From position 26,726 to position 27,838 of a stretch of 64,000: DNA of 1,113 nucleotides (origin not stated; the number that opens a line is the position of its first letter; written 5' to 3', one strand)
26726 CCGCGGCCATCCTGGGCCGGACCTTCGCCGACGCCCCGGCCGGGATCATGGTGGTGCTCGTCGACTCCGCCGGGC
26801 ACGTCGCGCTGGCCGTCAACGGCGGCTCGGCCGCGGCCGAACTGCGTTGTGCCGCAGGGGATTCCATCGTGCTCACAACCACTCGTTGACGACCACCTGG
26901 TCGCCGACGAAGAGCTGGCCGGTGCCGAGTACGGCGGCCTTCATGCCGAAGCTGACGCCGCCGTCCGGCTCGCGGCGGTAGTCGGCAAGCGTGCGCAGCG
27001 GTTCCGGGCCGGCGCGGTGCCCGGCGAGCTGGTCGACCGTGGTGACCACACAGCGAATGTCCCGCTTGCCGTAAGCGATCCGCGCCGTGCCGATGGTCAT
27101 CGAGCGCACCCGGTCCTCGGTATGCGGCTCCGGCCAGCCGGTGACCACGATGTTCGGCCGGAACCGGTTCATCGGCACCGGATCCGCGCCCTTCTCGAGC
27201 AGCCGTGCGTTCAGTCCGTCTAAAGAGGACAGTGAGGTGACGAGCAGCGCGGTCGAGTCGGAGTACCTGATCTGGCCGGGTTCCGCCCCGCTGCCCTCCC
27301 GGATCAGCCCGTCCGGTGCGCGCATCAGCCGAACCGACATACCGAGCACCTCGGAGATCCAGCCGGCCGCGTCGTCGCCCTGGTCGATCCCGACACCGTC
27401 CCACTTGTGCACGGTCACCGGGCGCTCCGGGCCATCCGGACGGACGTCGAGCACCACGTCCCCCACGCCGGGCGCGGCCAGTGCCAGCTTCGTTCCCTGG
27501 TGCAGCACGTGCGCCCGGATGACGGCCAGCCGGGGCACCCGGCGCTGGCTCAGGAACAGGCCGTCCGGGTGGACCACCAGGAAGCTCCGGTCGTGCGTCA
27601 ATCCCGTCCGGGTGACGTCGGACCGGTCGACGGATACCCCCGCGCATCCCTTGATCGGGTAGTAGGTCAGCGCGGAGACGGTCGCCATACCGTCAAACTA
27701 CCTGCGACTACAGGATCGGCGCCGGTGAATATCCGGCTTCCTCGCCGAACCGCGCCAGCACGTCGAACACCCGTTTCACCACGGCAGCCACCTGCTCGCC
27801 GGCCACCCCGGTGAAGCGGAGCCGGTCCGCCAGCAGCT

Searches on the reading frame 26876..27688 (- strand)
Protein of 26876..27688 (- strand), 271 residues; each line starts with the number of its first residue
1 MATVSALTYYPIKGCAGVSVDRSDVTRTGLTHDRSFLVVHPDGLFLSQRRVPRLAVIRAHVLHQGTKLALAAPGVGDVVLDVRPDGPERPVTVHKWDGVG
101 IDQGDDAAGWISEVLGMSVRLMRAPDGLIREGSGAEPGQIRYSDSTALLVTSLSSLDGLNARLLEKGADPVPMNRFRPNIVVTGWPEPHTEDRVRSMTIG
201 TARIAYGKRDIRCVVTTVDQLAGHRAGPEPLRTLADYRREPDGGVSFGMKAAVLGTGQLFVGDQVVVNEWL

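Call 68: search_protein_families(library=pfam, proteins=[window:26876-27688:-], max_evalue=0.00001)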
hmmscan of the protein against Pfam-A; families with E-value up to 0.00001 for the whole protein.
window:26876-27688:- (271 aa): 2 families
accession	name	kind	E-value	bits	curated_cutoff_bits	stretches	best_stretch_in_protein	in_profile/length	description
PF03476.21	MOSC_N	-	6.6e-29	100.6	25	1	1-117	1-118/119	MOSC N-terminal beta barrel domain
PF03473.23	MOSC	-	1.6e-20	73.8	22.7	1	138-265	2-119/120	MOSC domain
